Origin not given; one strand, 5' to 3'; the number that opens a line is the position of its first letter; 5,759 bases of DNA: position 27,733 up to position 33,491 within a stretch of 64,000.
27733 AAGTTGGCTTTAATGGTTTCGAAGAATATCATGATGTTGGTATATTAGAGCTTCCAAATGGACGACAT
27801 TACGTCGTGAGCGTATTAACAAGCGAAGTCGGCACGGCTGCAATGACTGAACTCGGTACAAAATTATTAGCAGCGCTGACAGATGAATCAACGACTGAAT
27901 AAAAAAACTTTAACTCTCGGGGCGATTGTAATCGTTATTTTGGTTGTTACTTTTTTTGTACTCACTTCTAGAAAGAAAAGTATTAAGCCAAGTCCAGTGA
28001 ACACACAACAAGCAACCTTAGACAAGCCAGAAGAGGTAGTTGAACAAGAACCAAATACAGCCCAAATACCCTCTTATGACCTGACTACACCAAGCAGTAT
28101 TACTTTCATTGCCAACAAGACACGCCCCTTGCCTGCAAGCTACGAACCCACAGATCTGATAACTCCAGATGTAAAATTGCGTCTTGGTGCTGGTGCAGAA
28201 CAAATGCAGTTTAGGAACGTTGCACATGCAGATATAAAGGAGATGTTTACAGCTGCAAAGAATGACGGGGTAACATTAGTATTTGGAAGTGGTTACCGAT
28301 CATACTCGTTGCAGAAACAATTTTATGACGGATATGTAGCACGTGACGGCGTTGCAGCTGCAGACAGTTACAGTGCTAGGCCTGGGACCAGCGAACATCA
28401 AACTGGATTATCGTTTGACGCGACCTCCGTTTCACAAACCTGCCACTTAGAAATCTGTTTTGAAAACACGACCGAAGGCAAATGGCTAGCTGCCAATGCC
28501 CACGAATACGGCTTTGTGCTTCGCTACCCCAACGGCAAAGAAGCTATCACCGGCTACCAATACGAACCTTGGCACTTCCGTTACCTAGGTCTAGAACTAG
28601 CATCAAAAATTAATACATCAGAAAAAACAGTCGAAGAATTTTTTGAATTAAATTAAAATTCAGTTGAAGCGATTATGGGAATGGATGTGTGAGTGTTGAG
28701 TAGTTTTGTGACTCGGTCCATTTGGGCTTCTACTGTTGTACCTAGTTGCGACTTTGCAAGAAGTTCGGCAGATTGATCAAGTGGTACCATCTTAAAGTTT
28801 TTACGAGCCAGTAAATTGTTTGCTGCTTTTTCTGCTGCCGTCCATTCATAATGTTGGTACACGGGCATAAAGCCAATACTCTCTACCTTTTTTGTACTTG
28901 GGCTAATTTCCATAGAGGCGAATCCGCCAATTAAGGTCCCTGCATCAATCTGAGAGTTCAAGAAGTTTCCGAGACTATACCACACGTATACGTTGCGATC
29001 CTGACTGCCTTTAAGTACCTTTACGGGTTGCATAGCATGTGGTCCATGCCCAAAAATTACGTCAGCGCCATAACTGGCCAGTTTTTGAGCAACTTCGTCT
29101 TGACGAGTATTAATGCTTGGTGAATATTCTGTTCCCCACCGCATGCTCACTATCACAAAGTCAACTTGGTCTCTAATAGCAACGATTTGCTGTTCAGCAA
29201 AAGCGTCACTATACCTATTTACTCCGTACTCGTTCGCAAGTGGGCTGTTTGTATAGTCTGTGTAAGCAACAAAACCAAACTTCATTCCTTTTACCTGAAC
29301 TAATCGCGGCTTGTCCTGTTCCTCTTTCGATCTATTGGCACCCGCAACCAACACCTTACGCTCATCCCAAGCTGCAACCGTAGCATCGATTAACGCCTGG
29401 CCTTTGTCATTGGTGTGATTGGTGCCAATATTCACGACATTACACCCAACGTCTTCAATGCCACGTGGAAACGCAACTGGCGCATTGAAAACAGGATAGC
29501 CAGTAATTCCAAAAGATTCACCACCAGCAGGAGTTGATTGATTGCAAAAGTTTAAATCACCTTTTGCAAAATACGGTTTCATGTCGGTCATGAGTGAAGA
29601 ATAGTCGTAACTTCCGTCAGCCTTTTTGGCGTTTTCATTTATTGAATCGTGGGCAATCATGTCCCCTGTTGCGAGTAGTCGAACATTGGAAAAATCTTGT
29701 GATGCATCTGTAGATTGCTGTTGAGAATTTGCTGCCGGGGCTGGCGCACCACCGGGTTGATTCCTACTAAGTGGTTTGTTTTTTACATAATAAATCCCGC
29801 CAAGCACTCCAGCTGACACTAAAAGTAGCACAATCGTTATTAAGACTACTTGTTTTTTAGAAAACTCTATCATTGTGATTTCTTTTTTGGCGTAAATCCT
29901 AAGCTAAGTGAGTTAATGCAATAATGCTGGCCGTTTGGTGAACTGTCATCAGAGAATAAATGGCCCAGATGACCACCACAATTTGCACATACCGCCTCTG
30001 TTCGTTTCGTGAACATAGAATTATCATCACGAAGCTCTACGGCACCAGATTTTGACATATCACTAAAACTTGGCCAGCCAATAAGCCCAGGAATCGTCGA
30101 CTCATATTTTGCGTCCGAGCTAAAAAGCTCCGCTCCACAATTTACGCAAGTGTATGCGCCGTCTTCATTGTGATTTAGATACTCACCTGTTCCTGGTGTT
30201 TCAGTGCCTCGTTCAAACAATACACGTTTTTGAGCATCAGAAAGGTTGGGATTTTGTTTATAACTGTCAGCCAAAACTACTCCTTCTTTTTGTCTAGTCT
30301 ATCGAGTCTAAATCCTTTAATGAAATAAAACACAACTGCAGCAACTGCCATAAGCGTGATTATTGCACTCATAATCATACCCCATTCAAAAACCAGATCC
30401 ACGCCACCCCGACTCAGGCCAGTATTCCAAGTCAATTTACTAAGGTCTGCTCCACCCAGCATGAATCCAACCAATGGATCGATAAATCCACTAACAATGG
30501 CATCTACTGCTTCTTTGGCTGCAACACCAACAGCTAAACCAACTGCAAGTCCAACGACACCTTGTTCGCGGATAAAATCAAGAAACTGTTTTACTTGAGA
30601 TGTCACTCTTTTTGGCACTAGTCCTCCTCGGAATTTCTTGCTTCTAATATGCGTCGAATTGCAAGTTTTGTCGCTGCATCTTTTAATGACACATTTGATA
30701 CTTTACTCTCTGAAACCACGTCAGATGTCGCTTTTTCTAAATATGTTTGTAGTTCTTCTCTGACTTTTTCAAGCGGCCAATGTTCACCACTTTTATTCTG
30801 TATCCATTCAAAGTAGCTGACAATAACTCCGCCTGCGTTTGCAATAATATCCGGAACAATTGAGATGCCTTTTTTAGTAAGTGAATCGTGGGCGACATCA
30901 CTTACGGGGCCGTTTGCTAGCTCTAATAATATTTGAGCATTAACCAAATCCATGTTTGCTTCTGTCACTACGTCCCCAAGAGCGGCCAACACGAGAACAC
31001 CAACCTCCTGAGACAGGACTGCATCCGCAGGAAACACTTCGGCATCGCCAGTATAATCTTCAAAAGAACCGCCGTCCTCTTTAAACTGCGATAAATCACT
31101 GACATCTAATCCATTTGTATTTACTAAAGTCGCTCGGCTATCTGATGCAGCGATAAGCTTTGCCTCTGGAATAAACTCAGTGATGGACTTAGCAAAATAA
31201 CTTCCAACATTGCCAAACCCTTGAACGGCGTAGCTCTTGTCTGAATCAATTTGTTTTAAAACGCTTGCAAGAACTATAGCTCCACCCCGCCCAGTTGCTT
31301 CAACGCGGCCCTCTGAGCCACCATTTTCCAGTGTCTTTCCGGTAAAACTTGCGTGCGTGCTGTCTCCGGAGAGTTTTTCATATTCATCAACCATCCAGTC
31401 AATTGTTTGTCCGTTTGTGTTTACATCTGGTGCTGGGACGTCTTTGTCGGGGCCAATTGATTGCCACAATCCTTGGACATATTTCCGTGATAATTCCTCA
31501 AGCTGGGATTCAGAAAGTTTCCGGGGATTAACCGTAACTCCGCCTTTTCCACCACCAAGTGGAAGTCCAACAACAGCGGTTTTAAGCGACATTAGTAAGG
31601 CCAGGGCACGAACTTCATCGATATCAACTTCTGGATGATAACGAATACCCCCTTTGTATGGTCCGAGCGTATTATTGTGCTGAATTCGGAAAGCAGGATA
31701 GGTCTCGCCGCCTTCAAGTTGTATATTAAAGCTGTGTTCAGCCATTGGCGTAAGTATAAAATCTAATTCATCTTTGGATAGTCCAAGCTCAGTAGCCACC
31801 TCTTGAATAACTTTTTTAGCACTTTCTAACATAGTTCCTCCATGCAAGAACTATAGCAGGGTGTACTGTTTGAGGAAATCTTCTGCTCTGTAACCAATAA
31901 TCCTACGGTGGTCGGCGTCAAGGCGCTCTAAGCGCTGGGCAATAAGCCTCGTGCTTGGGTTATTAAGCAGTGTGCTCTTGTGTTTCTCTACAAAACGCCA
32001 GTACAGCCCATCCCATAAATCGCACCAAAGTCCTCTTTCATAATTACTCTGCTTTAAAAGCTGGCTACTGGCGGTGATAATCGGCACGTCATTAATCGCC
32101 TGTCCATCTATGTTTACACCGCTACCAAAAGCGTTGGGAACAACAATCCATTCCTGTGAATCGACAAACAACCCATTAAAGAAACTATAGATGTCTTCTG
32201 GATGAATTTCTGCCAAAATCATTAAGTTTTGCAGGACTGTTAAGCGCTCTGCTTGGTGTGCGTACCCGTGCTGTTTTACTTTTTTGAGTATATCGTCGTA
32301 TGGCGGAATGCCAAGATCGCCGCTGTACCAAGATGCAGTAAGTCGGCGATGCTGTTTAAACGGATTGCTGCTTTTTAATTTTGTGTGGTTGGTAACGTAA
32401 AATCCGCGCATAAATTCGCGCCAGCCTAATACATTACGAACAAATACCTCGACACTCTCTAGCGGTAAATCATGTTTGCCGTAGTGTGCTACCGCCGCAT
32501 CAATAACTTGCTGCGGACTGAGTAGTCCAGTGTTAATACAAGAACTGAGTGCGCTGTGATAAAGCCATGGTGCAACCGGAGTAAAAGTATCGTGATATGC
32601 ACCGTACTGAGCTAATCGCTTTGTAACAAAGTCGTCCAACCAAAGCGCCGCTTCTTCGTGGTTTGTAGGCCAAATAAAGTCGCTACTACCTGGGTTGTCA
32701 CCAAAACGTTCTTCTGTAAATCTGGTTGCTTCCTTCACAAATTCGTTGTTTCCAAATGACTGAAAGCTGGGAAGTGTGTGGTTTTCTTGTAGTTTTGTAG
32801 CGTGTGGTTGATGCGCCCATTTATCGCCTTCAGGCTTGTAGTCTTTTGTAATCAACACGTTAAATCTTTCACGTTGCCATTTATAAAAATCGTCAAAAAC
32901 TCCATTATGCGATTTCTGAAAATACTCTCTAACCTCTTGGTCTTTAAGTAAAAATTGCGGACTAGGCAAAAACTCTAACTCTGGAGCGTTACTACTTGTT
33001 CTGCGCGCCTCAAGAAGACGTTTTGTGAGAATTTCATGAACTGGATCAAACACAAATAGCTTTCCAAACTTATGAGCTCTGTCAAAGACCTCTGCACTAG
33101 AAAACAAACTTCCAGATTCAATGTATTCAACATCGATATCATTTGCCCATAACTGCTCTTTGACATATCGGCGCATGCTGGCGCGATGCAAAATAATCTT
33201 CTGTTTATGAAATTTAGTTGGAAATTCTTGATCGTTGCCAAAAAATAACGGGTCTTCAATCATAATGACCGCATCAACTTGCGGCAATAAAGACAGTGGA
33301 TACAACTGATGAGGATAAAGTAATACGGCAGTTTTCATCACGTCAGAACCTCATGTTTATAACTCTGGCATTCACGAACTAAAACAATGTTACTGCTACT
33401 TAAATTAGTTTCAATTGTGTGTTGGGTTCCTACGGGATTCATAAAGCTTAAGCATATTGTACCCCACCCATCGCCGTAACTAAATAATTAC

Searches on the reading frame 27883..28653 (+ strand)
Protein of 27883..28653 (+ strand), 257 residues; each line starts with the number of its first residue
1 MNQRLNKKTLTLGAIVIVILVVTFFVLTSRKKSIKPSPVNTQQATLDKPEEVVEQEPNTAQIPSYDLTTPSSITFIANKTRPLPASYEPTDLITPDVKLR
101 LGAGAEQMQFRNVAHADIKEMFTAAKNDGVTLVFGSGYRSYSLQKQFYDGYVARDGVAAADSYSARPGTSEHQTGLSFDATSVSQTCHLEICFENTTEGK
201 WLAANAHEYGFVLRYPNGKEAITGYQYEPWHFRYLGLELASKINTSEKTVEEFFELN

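Call 84: search_protein_families(library=pfam, proteins=[window:27883-28653:+], max_evalue=0.00001)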
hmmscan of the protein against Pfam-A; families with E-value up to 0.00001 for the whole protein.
window:27883-28653:+ (257 aa): 1 family
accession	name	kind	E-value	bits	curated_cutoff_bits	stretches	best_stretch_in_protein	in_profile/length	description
PF02557.22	VanY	-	3.9e-44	150.1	25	1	109-236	3-131/132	D-alanyl-D-alanine carboxypeptidase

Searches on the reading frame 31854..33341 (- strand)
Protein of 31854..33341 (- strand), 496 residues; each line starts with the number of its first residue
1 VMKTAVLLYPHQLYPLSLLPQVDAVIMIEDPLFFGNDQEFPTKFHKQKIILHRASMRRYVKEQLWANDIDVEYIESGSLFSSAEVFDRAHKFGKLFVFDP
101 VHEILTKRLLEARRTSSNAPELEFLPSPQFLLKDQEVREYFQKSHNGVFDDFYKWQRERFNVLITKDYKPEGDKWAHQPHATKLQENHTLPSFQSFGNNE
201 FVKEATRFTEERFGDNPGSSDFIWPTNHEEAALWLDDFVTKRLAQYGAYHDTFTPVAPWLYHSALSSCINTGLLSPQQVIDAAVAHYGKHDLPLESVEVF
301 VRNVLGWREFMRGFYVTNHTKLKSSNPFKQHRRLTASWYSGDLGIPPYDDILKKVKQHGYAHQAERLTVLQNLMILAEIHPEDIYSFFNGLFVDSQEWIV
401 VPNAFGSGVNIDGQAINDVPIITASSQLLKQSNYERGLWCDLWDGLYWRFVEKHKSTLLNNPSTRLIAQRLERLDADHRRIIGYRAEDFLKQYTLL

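Call 84: search_protein_families(library=pfam, proteins=[window:31854-33341:-], max_evalue=0.00001)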
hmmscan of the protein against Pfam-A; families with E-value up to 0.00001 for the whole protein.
window:31854-33341:- (496 aa): 1 family
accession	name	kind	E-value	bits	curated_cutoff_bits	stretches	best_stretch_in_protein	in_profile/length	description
PF04244.19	DPRP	-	3.9e-31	109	22.1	1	8-221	3-220/224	Deoxyribodipyrimidine photo-lyase-related protein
